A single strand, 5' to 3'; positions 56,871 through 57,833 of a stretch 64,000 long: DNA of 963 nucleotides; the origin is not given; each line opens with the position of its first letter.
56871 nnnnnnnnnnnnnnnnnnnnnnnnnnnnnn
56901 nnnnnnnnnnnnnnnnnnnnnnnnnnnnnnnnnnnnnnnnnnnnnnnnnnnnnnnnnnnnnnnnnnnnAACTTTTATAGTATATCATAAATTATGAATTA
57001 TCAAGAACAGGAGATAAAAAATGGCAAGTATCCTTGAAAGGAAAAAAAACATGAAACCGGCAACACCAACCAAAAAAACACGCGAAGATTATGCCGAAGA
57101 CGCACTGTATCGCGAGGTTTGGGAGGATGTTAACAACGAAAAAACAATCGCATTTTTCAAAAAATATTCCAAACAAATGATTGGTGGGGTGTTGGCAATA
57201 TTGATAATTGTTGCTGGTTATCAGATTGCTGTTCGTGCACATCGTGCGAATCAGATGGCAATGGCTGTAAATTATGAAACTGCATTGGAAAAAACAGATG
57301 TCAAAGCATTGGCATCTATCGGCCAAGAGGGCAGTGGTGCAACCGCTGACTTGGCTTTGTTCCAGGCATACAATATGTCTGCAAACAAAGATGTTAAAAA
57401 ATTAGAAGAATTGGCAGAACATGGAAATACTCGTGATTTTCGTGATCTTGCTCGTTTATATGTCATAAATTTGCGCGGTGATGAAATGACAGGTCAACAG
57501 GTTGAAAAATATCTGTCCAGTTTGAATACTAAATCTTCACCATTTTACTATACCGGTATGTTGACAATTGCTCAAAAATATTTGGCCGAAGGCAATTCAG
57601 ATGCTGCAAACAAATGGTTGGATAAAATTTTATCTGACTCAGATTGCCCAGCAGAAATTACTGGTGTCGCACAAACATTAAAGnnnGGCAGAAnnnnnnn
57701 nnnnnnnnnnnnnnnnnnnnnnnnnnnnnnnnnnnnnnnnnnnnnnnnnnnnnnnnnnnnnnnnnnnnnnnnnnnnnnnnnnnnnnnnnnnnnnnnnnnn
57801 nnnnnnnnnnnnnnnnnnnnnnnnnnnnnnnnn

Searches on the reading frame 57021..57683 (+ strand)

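Call 93: search_protein_families(library=pfam, max_evalue=0.001, proteins=[window:57021-57683:+])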
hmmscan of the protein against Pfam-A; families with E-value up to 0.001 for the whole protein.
window:57021-57683:+ (221 aa): 2 families
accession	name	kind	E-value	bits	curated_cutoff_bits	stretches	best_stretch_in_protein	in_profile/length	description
PF10858.15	DUF2659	-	3.5e-06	27.3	27.7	0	156-219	148-211/216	Protein of unknown function (DUF2659)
PF09976.15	TPR_21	-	0.00038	20.7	25.5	0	44-170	2-138/193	Tetratricopeptide repeat-like domain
